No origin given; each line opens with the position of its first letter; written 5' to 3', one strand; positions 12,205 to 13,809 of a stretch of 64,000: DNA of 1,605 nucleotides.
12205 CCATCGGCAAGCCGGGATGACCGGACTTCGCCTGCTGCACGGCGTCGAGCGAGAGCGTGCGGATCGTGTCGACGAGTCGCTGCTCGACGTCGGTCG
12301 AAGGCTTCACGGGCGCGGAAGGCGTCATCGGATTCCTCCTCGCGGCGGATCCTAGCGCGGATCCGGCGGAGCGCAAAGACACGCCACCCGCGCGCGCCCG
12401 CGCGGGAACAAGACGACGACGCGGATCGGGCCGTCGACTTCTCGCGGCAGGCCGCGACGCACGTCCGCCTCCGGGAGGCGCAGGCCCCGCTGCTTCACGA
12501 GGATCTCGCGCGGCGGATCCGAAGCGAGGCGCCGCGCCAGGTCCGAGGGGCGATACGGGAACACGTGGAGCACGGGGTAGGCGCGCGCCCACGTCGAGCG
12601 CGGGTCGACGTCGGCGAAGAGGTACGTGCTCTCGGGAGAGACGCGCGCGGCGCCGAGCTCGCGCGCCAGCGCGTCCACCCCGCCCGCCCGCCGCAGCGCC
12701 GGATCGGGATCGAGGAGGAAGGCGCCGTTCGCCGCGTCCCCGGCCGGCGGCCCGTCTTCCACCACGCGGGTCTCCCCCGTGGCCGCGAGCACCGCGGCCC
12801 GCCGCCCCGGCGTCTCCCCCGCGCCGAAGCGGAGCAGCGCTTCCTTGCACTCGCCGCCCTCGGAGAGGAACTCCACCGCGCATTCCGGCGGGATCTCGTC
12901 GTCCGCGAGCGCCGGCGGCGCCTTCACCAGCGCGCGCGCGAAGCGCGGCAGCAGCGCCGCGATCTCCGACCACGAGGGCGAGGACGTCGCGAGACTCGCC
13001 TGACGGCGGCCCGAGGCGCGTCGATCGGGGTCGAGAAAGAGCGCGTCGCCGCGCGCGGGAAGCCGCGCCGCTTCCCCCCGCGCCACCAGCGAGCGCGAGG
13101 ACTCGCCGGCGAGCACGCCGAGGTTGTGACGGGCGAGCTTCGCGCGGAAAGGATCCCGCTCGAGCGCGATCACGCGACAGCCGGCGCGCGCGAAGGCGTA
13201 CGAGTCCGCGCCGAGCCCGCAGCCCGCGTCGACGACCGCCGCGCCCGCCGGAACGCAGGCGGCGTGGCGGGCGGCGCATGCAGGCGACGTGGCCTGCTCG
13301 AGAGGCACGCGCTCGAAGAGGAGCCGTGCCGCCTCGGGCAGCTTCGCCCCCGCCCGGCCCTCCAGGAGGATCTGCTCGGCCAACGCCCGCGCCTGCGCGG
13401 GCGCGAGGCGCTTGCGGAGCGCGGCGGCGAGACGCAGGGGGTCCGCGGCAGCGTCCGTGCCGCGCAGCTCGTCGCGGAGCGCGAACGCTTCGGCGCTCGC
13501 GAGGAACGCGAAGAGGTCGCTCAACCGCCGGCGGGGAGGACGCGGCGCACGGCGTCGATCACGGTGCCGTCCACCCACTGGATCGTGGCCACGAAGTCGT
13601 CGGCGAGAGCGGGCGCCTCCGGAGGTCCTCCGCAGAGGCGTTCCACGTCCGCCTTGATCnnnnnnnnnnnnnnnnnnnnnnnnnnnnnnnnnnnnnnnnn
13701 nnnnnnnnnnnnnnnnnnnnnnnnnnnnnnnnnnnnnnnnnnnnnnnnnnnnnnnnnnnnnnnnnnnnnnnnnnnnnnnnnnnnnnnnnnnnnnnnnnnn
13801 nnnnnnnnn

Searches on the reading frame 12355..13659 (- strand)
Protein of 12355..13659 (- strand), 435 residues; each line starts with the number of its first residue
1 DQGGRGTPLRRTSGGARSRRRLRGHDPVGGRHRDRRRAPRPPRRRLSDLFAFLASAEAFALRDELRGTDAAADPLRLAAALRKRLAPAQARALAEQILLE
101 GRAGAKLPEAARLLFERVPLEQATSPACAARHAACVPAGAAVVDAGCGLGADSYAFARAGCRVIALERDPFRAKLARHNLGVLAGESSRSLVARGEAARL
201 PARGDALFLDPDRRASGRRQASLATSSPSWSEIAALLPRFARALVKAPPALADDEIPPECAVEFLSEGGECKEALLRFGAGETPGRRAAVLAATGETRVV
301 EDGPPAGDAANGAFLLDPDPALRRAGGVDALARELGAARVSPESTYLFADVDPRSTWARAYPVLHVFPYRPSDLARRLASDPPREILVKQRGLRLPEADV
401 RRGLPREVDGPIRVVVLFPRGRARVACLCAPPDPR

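Call 75: search_protein_families(library=pfam, proteins=[window:12355-13659:-], max_evalue=0.00001)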
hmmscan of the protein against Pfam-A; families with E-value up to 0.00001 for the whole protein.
window:12355-13659:- (435 aa): 1 family
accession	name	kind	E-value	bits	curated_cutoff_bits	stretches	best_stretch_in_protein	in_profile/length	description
PF18096.6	Thump_like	-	1.3e-06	28.6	26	0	358-430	1-77/78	THUMP domain-like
